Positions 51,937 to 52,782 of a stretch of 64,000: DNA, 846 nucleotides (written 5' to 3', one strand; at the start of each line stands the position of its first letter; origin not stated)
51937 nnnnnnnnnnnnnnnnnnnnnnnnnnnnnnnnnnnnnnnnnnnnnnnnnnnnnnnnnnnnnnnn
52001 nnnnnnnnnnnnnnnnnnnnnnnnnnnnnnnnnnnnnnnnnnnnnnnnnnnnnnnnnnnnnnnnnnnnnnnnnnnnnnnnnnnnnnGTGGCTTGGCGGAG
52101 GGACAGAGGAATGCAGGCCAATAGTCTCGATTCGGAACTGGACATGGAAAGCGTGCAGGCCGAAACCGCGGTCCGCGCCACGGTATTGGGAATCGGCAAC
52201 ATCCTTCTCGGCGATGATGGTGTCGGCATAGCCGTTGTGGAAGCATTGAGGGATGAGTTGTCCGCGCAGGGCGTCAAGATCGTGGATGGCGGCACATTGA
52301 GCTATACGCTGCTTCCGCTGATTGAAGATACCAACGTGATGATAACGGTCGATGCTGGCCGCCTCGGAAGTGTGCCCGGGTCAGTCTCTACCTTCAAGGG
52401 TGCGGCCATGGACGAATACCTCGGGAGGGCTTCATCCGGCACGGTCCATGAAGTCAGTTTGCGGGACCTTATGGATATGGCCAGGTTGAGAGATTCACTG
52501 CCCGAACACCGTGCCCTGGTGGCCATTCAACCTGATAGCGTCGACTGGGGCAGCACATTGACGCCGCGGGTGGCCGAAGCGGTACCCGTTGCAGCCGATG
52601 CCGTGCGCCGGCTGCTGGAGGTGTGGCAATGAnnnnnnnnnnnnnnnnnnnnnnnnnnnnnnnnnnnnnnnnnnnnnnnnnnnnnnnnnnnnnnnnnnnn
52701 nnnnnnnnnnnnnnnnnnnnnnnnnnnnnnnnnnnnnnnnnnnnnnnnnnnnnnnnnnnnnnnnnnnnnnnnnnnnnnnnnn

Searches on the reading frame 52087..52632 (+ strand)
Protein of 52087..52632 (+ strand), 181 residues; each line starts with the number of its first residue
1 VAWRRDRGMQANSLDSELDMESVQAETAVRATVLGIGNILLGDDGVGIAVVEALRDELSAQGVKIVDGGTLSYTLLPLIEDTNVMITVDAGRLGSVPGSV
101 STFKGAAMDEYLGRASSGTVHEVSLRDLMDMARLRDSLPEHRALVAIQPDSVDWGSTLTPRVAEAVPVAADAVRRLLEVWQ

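Call 7: search_protein_families(library=pfam, proteins=[window:52087-52632:+])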
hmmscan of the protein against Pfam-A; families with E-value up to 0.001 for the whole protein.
window:52087-52632:+ (181 aa): 1 family
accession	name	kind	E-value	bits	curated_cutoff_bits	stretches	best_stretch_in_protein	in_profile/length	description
PF01750.23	HycI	-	6.6e-19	68.5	23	1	48-173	1-127/130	Hydrogenase maturation protease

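Call 11: find_homologous_proteins(query=window:52111-52632:+, max_evalue=1e-10)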
Query window:52111-52632:+ (173 aa): 163 proteins with E <= 1e-10 among 913 candidates; the best 120 are listed.
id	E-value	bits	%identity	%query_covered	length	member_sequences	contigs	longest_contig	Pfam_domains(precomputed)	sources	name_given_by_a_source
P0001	4.6e-102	357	100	100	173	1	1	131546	PF01750.24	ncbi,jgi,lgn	-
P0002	5.0e-61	223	69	90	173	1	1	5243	PF01750.24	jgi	jgi:hydrogenase maturation protease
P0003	8.3e-57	210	60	99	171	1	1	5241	PF01750.24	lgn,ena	-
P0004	9.4e-57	209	63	89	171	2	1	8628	PF01750.24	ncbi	-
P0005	1.5e-56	209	68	86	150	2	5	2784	PF01750.24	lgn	-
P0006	3.4e-56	208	60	100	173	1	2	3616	PF01750.24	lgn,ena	-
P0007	1.6e-55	205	63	88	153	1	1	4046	PF01750.24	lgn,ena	-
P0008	2.6e-55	205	61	94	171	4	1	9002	PF01750.24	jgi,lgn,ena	-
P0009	3.4e-55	204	63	89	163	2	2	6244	PF01750.24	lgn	-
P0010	9.3e-54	200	64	86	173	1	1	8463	PF01750.24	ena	-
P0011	3.6e-53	198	56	95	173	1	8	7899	PF01750.24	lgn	-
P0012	8.5e-53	197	64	86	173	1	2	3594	PF01750.24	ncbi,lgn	-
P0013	8.1e-49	184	61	80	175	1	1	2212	PF01750.24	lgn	-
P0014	9.1e-47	177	58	86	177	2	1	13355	PF01750.24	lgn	-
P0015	9.6e-44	167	51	81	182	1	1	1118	PF01750.24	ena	-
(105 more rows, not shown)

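Call 13: find_related_loci(query=A1, collection=genome_contigs, flank=4000)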
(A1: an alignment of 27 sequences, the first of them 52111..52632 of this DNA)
Query A1 (173 aa) in genome_contigs; peptide patterns used: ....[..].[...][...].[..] (x = any residue, [..] = any of these).
600 stretches matched a pattern (row limit reached: there are more); 562 encode a relative of the query (tblastn E <= 1e-3); the best 80 are kept; 80 distinct loci.
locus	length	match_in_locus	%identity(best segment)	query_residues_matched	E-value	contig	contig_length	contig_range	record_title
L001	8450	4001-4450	56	23-173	1e-47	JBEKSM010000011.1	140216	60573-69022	MAG: Steroidobacteraceae bacterium isolate SPRUCE 534 SPRUCE_534_11, whole genome shotgun sequence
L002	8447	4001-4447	54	25-173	2e-45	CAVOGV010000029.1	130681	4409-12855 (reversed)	MAG: uncultured Gammaproteobacteria bacterium isolate MFD09964.bin.2.154 genome assembly, contig: contig_25995, whole ge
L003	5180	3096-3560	51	19-173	3e-45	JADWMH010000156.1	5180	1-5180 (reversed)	MAG: Gammaproteobacteria bacterium isolate Sva-25 NODE_8911_length_5255_cov_6.353654, whole genome shotgun sequence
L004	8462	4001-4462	49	19-172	4e-45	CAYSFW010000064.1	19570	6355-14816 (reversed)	MAG TPA_asm: uncultured Thiotrichales bacterium isolate binchicken_co23_231 genome assembly, contig: k141_620044, whole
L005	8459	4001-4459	51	20-172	3e-45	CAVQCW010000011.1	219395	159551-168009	MAG: uncultured proteobacterium isolate MFD02416.bin.1.30 genome assembly, contig: contig_98049, whole genome shotgun se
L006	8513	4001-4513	48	4-173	1e-44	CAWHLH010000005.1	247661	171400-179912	MAG: uncultured Gammaproteobacteria bacterium isolate MFD02923.bin.1.29 genome assembly, contig: contig_37002, whole gen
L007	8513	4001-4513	47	5-173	4e-44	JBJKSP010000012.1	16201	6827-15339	MAG: Thiobacillaceae bacterium isolate Bin_85 S1Ck127_1204317_flag_1_multi_6.9391_len_16201, whole genome shotgun sequen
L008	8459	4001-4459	52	22-173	5e-44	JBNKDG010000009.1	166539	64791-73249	MAG: Thiohalomonadaceae bacterium isolate F1.bin.6.strict NODE_9_length_166539_cov_14.259651, whole genome shotgun seque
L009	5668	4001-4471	51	17-173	3e-44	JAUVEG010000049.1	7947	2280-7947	MAG: Gammaproteobacteria bacterium isolate CSMAG_317 CSMAG_317_k141_1502312_length_7947_cov_5.8151, whole genome shotgun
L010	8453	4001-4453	50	23-173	9e-44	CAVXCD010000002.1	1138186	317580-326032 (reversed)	MAG: uncultured Gammaproteobacteria bacterium isolate MFD03399.bin.1.83 genome assembly, contig: contig_4774, whole geno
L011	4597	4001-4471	50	17-173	1e-43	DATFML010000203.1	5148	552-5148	MAG TPA_asm: Gammaproteobacteria bacterium isolate SMAG_U9224 k141_437469, whole genome shotgun sequence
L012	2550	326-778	50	23-173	8e-44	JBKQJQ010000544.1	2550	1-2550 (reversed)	MAG: Solirubrobacteraceae bacterium isolate BOr3G3H3I__bin_18 BOr3G3H3I_000000303974, whole genome shotgun sequence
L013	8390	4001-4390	56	25-154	2e-43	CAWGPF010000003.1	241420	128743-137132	MAG: uncultured proteobacterium isolate MFD05512.bin.1.63 genome assembly, contig: contig_41467, whole genome shotgun se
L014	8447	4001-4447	53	24-173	9e-44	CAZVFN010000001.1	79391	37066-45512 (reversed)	MAG TPA_asm: uncultured Ectothiorhodospiraceae bacterium isolate SRP185896_co2_368 genome assembly, contig: NODE_67_leng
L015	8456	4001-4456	52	22-172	2e-43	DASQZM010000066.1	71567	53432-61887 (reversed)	MAG TPA_asm: Gammaproteobacteria bacterium isolate SMAG_U11092 k141_102880, whole genome shotgun sequence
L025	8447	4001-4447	47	24-172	3e-42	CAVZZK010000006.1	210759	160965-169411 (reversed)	MAG: uncultured proteobacterium isolate MFD05684.bin.1.80 genome assembly, contig: contig_85899, whole genome shotgun se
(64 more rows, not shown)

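Call 18: find_encoding_contigs(protein=P0001, flank=1500, max_places=3)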
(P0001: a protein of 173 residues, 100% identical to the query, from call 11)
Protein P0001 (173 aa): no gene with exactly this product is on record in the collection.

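Call 19: find_encoding_contigs(protein=P0002, flank=3000, max_places=3)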
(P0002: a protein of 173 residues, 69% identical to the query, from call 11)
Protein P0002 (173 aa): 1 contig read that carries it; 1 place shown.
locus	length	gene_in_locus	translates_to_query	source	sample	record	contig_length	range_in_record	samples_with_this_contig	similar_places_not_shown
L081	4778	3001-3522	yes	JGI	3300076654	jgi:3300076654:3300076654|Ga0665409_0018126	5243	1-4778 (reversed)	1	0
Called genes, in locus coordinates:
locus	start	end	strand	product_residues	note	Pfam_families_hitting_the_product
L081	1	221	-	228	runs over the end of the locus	?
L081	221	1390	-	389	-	PF01924:HypD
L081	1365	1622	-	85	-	PF01455:HupF_HypC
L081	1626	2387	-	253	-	PF02492:cobW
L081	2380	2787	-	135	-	PF01155:HypA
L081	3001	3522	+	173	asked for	PF01750:HycI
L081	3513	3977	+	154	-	PF04809:HupH_C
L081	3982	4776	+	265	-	?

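Call 21: find_encoding_contigs(protein=P0004, flank=3000, max_places=3)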
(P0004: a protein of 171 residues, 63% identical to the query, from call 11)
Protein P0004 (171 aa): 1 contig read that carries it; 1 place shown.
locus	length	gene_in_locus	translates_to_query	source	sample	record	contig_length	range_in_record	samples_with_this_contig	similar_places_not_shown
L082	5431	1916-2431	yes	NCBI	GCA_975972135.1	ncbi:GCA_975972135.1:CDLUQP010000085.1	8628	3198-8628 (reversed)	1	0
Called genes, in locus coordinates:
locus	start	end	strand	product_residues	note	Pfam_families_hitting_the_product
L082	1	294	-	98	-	?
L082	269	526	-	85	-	PF01455:HupF_HypC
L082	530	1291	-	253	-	PF02492:cobW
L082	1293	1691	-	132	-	PF01155:HypA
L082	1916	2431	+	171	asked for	PF01750:HycI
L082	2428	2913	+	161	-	PF04809:HupH_C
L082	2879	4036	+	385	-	PF01058:Oxidored_q6, PF14720:NiFe_hyd_SSU_C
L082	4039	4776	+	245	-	-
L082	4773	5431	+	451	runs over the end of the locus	PF13187:Fer4_9 (faint), PF00037:Fer4 (faint), PF12797:Fer4_2 (faint), PF12800:Fer4_4 (faint), PF13183:Fer4_8, PF12838:Fer4_7 (weak), PF13534:Fer4_17, PF02754:CCG, +2 more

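Call 22: find_encoding_contigs(protein=P0008, flank=3000, max_places=3)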
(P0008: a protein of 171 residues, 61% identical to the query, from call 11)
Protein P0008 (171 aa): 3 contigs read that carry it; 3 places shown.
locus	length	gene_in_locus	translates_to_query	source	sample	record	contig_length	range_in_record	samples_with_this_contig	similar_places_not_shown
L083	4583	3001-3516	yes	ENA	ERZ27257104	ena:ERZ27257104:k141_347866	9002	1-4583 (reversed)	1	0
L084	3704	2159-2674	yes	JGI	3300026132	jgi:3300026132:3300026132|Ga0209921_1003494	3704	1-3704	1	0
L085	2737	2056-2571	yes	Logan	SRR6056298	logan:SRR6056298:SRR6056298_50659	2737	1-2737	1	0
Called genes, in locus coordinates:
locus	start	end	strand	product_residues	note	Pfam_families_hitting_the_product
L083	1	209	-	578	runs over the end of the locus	PF00551:Formyl_trans_N, PF02911:Formyl_trans_C, PF00378:ECH_1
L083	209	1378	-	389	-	PF01924:HypD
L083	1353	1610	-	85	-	PF01455:HupF_HypC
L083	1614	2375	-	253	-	PF02492:cobW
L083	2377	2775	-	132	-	PF01155:HypA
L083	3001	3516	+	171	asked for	PF01750:HycI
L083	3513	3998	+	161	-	PF04809:HupH_C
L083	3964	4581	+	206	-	?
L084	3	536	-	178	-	?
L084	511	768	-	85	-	PF01455:HupF_HypC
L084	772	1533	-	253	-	PF02492:cobW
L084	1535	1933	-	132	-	PF01155:HypA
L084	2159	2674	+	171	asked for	PF01750:HycI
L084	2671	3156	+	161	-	PF04809:HupH_C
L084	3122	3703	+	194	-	?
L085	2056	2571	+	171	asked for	PF01750:HycI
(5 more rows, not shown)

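Call 25: find_encoding_contigs(protein=P0003, flank=3000, max_places=2)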
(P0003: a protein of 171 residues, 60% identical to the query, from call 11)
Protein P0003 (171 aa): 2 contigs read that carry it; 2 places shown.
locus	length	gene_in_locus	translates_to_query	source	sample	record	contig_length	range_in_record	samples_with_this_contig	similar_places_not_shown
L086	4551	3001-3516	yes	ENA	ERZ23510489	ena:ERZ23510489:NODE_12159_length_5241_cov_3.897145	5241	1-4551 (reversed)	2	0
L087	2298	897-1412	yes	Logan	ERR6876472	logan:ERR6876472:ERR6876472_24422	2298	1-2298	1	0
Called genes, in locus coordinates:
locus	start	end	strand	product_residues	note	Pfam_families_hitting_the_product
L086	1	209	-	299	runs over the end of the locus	?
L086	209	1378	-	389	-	PF01924:HypD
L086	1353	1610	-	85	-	PF01455:HupF_HypC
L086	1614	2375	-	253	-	PF02492:cobW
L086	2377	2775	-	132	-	PF01155:HypA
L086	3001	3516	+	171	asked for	PF01750:HycI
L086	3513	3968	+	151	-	PF04809:HupH_C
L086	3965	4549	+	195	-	?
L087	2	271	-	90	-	?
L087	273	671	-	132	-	PF01155:HypA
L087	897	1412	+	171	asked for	PF01750:HycI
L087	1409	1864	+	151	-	PF04809:HupH_C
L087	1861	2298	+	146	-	?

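Call 26: find_encoding_contigs(protein=P0010, flank=3000, max_places=2)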
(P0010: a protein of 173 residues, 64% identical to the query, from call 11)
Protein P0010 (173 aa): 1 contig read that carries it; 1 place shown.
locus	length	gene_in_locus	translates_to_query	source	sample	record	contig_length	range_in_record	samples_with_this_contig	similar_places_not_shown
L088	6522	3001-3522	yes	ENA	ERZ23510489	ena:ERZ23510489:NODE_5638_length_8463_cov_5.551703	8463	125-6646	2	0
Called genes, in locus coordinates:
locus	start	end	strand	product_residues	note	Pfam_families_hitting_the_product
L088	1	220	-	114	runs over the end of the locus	?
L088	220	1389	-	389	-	PF01924:HypD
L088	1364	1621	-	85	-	PF01455:HupF_HypC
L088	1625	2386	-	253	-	PF02492:cobW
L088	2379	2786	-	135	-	PF01155:HypA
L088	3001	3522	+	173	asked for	PF01750:HycI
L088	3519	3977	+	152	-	PF04809:HupH_C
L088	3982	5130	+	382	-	PF01058:Oxidored_q6, PF14720:NiFe_hyd_SSU_C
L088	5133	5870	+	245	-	-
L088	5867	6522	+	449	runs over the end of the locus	PF12838:Fer4_7 (faint), PF13187:Fer4_9 (faint), PF00037:Fer4 (faint), PF12837:Fer4_6 (faint), PF13183:Fer4_8, PF13237:Fer4_10 (faint), PF13534:Fer4_17, PF02754:CCG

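Call 27: find_encoding_contigs(protein=P0014, flank=3000, max_places=2)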
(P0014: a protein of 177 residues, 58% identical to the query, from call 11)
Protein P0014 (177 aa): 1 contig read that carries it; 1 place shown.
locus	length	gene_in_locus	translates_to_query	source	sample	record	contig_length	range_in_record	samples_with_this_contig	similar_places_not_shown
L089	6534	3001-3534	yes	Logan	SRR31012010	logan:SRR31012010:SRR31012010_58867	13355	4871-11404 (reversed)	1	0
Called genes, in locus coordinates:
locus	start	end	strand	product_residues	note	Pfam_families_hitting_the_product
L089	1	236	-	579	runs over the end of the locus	PF00551:Formyl_trans_N (weak), PF02911:Formyl_trans_C, PF00378:ECH_1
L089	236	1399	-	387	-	PF01924:HypD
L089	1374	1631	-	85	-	PF01455:HupF_HypC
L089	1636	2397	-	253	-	PF02492:cobW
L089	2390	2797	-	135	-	PF01155:HypA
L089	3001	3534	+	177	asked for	PF01750:HycI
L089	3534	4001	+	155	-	PF04809:HupH_C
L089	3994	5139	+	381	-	PF01058:Oxidored_q6, PF14720:NiFe_hyd_SSU_C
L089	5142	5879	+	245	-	-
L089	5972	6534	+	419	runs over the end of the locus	PF00037:Fer4 (faint), PF12797:Fer4_2 (faint), PF12837:Fer4_6 (faint), PF13183:Fer4_8, PF13187:Fer4_9 (weak), PF13237:Fer4_10 (faint), PF13534:Fer4_17, PF02754:CCG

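Call 64: search_protein_families(library=ncbifam, proteins=[L025:2881-3654:+, window:52111-52632:+], max_evalue=0.001)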
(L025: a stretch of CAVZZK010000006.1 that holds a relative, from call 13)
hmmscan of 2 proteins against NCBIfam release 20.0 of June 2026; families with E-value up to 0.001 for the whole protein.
L025:2881-3654:+ (257 aa): 9 families
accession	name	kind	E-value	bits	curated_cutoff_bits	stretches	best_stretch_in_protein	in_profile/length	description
NF008365.0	PRK11161.1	subfamily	3.6e-32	111.6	228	1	58-242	50-242/250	fumarate/nitrate reduction transcriptional regulator Fnr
NF050806.1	TransRegFixKCaul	equivalog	2e-14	53.3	300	1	56-241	24-212/215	transcriptional regulator FixK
NF006901.0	PRK09392.1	equivalog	2.5e-07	30.3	211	1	62-240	37-218/236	transcriptional activator FtrB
NF010499.0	PRK13918.1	equivalog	7.4e-07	28.9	274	1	53-242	10-200/205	CRP/FNR family transcriptional regulator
NF052518.1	TransRegLdrP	equivalog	4.7e-05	23.5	300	1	59-241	3-186/195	transcriptional regulator LdrP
NF045989.1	TransRegFnrLRhodb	equivalog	6.9e-05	22.2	300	1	174-240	165-232/245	transcriptional regulator FnrL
NF008732.0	PRK11753.1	equivalog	8.6e-05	22.1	266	1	64-233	32-210/214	cAMP-activated global transcriptional regulator CRP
NF007707.0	PRK10402.1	subfamily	0.00012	21.8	180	1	64-241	40-216/226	transcriptional regulator YeiL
NF053664.1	TransRegPtrACyano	equivalog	0.00076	18.8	300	0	75-233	29-190/196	Crp/Fnr family transcriptional regulator PtrA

window:52111-52632:+ (173 aa): 7 families
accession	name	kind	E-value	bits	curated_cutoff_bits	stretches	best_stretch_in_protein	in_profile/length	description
TIGR00072.1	hydrog_prot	superfamily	3.2e-37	127.7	47.45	1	25-168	2-144/145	hydrogenase maturation protease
TIGR00140.1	hupD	subfamily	6.8e-30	104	151.8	1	24-172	2-150/151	HyaD/HybD family hydrogenase maturation endopeptidase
NF007777.0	PRK10466.1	equivalog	8.8e-23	80.8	190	1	22-169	2-149/164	HyaD/HybD family hydrogenase maturation endopeptidase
NF007616.0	PRK10264.1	equivalog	1.4e-21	77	261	1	21-172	4-156/195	hydrogenase 1 maturation protease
NF045519.1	NiFeSe_H2_mat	exception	1.9e-19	70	190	1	24-168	4-146/152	NiFeSe hydrogenase maturation protease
TIGR00142.1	hycI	equivalog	5e-13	49.1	119.1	1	25-165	3-138/146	hydrogenase maturation peptidase HycI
TIGR00130.1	frhD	equivalog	1.2e-12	48.1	134.95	1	23-169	5-151/153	coenzyme F420-reducing hydrogenase, FrhD protein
